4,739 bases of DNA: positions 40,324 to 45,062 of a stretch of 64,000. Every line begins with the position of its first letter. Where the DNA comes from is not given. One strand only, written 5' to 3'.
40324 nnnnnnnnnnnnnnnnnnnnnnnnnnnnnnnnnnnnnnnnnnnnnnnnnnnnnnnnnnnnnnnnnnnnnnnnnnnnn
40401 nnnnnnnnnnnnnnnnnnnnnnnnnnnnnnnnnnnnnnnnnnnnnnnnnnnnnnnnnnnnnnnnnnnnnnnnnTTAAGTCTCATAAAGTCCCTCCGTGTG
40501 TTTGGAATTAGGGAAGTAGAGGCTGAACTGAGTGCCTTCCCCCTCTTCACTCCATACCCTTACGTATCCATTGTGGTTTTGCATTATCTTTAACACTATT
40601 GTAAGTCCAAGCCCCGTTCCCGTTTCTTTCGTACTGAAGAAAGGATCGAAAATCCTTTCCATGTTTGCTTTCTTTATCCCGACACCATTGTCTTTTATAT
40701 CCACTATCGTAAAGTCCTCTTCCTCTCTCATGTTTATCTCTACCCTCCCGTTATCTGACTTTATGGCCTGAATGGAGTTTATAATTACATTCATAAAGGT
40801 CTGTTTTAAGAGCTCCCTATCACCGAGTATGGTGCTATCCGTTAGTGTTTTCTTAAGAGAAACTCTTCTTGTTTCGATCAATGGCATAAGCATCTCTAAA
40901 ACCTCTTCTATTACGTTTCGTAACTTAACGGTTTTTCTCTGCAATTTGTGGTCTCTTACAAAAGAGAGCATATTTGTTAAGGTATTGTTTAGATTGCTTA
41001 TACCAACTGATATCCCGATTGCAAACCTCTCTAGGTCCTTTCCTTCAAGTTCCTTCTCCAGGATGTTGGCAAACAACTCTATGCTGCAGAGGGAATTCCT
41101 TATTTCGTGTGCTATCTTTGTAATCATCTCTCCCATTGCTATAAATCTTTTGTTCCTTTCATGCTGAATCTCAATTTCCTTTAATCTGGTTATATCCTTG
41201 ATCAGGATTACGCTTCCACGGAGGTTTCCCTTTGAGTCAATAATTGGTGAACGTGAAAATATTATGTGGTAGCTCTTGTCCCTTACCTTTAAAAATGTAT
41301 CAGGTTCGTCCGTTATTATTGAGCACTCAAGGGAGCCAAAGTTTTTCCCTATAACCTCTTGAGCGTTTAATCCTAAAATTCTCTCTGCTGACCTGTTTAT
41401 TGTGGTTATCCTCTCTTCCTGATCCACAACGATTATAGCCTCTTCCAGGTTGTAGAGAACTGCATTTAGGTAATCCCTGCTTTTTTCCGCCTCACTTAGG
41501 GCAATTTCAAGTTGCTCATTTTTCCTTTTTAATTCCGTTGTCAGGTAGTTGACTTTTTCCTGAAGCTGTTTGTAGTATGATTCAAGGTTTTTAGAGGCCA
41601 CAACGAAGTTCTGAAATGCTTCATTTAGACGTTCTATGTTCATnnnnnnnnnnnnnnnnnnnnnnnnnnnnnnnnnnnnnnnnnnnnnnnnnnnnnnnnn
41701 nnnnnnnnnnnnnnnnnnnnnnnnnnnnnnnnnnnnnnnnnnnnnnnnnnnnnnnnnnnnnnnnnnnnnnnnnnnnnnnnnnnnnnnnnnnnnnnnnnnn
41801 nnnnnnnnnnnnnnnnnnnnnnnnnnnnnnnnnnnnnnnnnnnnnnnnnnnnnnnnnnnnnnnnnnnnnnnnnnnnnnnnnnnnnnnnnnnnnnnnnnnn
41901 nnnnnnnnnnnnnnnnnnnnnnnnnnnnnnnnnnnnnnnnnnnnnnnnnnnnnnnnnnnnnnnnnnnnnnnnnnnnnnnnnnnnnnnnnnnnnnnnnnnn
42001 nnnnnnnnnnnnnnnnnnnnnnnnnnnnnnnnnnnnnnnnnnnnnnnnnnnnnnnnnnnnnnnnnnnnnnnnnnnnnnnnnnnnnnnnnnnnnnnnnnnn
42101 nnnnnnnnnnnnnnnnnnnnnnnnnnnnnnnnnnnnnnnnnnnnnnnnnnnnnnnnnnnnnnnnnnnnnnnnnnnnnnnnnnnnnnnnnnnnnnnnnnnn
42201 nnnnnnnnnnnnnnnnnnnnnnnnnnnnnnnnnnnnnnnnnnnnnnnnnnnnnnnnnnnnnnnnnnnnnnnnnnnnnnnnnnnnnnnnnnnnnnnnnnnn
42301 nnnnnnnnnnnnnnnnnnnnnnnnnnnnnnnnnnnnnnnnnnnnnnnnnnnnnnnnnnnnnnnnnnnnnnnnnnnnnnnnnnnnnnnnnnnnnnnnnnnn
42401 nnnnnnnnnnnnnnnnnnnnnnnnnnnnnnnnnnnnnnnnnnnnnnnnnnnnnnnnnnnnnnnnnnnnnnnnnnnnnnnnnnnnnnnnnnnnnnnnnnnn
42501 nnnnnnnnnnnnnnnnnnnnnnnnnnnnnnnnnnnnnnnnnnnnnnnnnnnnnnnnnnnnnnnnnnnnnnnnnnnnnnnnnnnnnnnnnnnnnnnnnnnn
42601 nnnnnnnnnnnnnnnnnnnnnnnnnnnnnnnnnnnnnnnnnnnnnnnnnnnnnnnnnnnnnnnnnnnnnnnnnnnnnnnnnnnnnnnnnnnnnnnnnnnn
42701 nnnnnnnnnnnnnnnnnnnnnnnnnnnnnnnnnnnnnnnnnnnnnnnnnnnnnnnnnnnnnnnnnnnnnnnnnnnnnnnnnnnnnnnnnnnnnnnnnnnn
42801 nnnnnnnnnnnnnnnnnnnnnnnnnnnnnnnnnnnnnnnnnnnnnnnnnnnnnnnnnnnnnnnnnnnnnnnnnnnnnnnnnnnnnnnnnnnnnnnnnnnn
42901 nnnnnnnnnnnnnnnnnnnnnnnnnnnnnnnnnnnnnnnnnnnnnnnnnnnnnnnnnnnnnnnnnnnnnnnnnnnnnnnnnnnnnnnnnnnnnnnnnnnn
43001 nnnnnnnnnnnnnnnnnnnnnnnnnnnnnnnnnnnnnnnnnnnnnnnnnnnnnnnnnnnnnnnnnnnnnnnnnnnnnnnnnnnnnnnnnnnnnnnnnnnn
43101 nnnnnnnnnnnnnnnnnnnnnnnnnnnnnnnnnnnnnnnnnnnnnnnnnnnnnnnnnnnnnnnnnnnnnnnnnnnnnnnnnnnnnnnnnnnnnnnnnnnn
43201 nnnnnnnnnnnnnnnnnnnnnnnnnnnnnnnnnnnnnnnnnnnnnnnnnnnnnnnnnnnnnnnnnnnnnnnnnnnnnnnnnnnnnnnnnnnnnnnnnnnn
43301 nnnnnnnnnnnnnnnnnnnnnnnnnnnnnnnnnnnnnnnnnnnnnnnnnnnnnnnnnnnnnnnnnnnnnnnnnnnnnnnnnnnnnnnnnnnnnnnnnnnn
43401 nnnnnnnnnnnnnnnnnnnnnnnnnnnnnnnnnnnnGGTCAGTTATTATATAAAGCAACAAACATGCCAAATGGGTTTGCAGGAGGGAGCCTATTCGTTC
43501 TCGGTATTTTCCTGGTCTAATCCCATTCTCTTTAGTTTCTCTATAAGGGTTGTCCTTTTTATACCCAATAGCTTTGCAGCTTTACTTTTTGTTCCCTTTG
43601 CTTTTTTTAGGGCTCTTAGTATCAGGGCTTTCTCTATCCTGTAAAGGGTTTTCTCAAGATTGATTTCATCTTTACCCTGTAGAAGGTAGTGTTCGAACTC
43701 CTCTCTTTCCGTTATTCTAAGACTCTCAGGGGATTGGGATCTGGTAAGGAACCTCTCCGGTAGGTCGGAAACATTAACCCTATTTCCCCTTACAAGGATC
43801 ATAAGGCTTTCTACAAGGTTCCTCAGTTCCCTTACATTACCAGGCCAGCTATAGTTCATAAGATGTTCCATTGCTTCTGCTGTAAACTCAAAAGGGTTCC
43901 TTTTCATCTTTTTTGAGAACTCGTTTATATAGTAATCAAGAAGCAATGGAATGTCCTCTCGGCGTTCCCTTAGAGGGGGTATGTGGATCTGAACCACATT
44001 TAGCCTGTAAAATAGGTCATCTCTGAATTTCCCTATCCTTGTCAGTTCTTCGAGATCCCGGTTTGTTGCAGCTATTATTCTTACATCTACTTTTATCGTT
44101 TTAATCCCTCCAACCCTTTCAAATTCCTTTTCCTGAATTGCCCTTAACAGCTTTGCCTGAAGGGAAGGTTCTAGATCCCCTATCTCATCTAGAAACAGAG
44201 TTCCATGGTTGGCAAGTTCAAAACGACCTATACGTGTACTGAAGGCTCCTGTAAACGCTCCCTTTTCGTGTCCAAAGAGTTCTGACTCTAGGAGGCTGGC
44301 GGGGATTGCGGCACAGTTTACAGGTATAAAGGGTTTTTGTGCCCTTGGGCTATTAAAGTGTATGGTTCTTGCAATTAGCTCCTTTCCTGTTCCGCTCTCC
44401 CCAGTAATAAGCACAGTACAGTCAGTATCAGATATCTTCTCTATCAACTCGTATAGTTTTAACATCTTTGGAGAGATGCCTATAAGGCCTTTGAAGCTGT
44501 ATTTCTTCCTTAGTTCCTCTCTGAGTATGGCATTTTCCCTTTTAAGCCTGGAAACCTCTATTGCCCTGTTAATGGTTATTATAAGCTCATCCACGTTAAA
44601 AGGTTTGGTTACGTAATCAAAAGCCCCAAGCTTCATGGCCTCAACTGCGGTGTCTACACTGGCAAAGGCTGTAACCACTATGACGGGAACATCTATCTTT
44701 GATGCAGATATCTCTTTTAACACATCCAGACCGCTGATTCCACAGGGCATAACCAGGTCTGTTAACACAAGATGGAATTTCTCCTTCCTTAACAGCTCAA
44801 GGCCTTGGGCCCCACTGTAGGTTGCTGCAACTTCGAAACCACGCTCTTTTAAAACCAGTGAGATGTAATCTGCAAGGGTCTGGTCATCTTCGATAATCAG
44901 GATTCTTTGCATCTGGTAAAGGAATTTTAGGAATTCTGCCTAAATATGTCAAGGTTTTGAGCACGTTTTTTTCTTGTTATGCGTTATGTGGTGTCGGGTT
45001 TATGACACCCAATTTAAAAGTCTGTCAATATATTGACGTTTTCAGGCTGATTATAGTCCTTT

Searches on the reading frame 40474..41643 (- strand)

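Call 18: search_protein_families(library=pfam, max_evalue=0.00001, proteins=[window:40474-41643:-])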
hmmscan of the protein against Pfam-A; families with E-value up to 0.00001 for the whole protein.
window:40474-41643:- (389 aa): 5 families
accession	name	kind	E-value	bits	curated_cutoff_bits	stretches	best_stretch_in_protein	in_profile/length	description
PF02518.31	HATPase_c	-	1.1e-23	84.2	26.4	1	274-379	1-109/111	Histidine kinase-, DNA gyrase B-, and HSP90-like ATPase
PF00989.32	PAS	-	4.5e-11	43.2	22.6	1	59-102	3-46/113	PAS fold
PF13426.13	PAS_9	-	2.3e-09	37.9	27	1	68-152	2-102/103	PAS domain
PF08448.16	PAS_4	-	7.8e-06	26.5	23.1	0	65-102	3-40/110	PAS fold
PF00512.31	HisKA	-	9.7e-06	26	26.9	0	170-230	2-62/66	His Kinase A (phospho-acceptor) domain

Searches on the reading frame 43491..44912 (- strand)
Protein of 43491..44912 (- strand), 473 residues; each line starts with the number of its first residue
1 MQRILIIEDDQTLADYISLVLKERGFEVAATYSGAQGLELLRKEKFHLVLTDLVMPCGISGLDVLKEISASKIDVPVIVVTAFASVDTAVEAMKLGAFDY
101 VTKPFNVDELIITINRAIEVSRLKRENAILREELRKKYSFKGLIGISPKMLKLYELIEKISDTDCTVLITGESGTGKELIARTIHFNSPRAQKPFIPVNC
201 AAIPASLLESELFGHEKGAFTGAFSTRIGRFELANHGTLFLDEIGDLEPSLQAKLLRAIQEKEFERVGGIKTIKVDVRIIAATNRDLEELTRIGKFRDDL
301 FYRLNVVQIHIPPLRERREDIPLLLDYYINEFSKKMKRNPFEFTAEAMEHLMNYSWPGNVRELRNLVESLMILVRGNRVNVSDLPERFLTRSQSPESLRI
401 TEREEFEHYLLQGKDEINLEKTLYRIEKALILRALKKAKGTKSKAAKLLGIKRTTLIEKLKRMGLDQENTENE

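Call 6: search_protein_families(library=pfam, proteins=[window:43491-44912:-])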
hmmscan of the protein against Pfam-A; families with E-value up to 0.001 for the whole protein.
window:43491-44912:- (473 aa): 9 families
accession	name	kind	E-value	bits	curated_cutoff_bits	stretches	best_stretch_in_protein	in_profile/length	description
PF00158.32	Sigma54_activat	-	3.7e-73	245.2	20.2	1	143-310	1-168/168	Sigma-54 interaction domain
PF00072.30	Response_reg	-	1.1e-29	103.3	30.2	1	4-114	1-110/111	Response regulator receiver domain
PF25601.1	AAA_lid_14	-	3.4e-28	97.7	27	1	315-395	1-81/87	AAA+ ATPase lid domain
PF14532.12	Sigma54_activ_2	-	2.8e-22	79.9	25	1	144-314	1-138/138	Sigma-54 interaction domain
PF02954.25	HTH_8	-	5.7e-12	45.6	22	1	425-462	4-41/42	Bacterial regulatory protein, Fis family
PF07728.20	AAA_5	-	2.4e-06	28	22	1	167-285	2-123/139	AAA domain (dynein-related subfamily)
PF00004.35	AAA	-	2.9e-05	25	21.2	1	167-290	1-114/131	ATPase family associated with various cellular activities (AAA)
PF18024.7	HTH_50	-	0.00019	21.5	27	1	418-465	3-49/50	Helix-turn-helix domain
PF01078.27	Mg_chelatase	-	0.00081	19.3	20.3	0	222-284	93-157/207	Magnesium chelatase, subunit ChlI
